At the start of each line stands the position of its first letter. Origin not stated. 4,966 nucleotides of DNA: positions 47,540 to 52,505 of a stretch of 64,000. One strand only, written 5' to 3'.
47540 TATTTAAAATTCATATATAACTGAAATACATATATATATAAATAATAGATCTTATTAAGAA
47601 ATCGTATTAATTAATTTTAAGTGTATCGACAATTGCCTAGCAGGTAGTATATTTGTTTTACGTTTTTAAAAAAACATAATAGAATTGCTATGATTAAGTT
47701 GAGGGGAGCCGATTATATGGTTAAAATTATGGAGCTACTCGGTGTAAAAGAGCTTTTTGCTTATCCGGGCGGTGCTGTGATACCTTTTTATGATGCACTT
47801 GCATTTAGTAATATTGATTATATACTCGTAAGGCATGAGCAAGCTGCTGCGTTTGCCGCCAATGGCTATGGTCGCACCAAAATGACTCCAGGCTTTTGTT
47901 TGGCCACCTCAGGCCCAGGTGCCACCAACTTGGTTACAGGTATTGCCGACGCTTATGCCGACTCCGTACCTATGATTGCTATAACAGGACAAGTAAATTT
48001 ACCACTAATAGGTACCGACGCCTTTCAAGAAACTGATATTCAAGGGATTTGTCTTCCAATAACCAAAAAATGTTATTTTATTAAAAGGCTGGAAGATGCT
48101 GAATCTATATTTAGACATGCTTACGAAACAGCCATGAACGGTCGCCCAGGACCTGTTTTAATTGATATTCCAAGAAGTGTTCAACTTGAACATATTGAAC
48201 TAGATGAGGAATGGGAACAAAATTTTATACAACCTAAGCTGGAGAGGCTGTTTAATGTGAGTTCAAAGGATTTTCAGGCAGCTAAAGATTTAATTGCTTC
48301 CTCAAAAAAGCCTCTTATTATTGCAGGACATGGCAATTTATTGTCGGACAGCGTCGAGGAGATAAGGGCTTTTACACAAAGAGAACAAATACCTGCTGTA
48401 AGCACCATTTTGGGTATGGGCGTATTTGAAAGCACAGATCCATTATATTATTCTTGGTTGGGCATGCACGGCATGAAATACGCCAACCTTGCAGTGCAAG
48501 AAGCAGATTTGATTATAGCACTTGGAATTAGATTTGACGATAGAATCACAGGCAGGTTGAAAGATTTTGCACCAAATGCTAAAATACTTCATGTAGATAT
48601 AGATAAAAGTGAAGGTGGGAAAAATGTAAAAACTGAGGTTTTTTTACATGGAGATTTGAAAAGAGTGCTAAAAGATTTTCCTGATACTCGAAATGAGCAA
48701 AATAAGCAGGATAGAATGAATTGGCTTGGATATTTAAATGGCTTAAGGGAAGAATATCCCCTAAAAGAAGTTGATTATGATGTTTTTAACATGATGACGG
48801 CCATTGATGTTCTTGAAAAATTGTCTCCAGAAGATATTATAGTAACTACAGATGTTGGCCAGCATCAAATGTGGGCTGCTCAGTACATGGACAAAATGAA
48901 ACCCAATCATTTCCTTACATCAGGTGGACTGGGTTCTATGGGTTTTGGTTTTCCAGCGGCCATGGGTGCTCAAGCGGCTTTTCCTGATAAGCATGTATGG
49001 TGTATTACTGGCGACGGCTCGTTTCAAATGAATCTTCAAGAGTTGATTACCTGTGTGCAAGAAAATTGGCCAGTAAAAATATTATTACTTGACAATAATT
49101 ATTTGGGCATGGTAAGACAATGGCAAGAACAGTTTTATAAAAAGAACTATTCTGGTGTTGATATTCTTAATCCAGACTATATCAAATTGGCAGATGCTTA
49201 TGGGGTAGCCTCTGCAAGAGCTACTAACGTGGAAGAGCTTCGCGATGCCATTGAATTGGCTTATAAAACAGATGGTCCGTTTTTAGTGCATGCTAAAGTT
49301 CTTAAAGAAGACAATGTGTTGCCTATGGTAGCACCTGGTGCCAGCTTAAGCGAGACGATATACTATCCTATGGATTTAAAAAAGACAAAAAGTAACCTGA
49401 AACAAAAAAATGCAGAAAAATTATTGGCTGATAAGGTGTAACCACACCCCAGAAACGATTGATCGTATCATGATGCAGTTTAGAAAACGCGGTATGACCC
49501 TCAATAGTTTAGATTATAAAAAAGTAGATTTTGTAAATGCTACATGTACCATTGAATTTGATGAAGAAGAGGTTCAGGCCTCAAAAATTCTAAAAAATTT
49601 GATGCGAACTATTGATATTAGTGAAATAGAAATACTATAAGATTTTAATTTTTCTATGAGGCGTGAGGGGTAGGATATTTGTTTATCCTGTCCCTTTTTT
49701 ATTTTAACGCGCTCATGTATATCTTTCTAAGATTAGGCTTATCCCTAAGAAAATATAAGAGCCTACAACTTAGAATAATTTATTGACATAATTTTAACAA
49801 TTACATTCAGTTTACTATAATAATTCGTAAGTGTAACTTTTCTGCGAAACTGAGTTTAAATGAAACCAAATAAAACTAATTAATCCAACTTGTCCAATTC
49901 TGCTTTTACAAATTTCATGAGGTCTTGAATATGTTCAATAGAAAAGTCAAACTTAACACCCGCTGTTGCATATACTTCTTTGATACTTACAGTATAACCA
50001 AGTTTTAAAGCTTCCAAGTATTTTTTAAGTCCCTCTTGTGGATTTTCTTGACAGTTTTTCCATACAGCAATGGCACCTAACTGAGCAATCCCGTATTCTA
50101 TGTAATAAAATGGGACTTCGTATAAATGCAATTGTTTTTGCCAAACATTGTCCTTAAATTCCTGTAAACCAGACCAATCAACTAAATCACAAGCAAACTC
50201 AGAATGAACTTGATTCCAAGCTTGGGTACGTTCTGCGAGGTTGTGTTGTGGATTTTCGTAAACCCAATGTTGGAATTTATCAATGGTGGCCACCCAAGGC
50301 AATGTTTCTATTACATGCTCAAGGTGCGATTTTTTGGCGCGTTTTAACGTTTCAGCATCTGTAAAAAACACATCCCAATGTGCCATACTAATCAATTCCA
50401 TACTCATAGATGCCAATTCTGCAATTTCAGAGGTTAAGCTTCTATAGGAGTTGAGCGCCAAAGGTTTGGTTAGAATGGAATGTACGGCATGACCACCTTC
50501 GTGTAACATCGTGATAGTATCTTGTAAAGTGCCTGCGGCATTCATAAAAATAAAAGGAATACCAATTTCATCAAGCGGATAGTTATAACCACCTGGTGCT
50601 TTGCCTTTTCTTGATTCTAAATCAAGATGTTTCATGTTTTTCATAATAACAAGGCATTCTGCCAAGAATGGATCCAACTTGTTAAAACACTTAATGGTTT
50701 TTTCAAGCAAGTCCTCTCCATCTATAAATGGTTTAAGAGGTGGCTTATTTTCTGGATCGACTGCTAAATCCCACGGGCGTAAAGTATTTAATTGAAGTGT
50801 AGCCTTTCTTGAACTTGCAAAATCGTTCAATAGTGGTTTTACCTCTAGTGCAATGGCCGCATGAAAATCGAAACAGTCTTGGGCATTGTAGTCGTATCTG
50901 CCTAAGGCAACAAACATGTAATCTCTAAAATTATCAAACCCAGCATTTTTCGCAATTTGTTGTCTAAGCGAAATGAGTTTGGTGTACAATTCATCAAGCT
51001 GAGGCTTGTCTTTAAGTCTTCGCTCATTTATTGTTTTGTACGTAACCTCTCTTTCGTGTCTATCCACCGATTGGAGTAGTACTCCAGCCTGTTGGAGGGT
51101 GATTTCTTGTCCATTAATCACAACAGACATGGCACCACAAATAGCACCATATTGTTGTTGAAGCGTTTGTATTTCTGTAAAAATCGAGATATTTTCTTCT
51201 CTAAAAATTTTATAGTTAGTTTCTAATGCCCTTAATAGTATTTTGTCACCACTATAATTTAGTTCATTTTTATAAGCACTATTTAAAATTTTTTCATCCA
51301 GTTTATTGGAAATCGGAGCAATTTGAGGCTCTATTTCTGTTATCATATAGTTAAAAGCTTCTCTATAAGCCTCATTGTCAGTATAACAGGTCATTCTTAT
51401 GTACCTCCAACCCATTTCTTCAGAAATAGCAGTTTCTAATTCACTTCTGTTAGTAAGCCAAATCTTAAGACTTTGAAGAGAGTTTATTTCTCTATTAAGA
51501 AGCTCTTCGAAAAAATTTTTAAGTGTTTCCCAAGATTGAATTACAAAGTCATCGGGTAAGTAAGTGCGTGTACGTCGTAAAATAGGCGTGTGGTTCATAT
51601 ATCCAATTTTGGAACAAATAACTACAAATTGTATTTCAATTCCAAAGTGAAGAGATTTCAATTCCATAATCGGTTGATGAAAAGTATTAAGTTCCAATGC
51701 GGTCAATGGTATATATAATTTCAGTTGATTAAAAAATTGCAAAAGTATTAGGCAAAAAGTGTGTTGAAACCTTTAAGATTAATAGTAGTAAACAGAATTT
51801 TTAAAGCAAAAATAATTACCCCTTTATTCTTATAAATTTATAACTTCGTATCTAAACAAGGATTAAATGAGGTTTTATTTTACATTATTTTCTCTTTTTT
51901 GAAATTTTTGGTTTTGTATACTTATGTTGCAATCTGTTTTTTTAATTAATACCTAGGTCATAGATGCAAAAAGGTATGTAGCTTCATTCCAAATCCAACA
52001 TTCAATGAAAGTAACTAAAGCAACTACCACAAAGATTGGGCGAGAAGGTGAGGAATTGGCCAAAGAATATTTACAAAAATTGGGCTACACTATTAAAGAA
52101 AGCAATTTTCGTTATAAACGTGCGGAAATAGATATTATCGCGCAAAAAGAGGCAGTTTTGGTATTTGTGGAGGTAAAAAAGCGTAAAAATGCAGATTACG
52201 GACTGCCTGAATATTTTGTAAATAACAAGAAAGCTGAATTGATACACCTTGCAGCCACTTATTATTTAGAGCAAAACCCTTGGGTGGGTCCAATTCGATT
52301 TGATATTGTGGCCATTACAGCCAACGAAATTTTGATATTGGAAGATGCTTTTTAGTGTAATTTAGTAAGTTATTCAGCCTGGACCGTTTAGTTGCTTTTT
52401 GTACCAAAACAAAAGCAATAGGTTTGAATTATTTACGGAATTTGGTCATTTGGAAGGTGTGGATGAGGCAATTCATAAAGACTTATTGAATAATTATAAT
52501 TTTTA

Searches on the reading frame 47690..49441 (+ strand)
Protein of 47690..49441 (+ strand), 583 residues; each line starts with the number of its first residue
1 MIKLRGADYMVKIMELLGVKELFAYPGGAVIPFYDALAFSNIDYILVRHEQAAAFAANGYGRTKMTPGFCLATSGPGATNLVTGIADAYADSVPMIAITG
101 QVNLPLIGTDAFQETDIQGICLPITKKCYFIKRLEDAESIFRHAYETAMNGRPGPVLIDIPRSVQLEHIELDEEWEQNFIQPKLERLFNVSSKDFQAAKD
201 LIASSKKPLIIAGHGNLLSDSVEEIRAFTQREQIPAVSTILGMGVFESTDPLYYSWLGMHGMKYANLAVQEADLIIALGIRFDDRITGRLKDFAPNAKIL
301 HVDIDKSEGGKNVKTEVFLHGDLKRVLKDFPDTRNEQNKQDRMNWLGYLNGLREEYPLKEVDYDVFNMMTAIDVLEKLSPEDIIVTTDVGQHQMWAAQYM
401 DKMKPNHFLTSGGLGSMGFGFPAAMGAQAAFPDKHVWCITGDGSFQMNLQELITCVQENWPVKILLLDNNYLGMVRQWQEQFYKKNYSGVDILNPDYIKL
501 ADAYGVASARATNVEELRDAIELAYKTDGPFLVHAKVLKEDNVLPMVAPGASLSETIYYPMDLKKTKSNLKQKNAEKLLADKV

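Call 21: search_protein_families(library=pfam, proteins=[window:47690-49441:+], max_evalue=0.001)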
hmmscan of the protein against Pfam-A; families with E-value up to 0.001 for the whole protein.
window:47690-49441:+ (583 aa): 3 families
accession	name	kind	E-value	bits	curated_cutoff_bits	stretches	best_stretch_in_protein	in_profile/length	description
PF02775.26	TPP_enzyme_C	-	2.1e-57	193.6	21.9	1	388-534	1-150/151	Thiamine pyrophosphate enzyme, C-terminal TPP binding domain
PF00205.28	TPP_enzyme_M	-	4.4e-40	137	30.4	1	196-328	2-135/137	Thiamine pyrophosphate enzyme, central domain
PF02776.23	TPP_enzyme_N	-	7.2e-37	126.2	26.8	1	5-119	2-118/119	Thiamine pyrophosphate enzyme, N-terminal TPP binding domain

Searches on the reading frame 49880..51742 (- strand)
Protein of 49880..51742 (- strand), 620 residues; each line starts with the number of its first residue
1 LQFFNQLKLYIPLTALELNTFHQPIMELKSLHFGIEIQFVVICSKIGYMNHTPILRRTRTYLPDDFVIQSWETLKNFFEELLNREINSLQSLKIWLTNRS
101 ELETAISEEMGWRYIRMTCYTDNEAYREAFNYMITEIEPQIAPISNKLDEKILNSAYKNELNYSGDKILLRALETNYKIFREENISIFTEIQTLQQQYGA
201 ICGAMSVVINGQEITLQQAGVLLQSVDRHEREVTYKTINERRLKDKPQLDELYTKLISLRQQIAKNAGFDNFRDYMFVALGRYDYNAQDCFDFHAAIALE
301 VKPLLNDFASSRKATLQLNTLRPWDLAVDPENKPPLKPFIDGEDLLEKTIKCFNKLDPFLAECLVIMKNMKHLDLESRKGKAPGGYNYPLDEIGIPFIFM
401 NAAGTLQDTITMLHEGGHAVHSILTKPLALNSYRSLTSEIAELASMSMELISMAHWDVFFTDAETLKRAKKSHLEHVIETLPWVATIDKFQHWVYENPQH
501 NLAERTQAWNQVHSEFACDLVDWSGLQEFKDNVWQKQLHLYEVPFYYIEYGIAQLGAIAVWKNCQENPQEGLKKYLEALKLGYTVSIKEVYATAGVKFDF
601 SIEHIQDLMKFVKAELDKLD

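Call 21: search_protein_families(library=pfam, proteins=[window:49880-51742:-], max_evalue=0.001)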
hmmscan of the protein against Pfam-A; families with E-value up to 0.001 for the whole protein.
window:49880-51742:- (620 aa): 1 family
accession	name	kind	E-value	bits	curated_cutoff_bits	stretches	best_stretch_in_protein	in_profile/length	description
PF01432.26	Peptidase_M3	-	4.8e-48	165.1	27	1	222-600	2-447/457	Peptidase family M3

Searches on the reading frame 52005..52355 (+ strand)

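Call 21: search_protein_families(library=pfam, proteins=[window:52005-52355:+], max_evalue=0.001)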
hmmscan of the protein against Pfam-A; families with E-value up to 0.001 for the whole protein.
window:52005-52355:+ (116 aa): 2 families
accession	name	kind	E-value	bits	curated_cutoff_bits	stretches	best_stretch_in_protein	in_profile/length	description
PF02021.23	UPF0102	-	4.5e-26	91.5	23.6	1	15-104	1-80/80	Uncharacterised protein family UPF0102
PF08378.17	NERD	-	1.3e-06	29.3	22.1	1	12-67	2-64/111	Nuclease-related domain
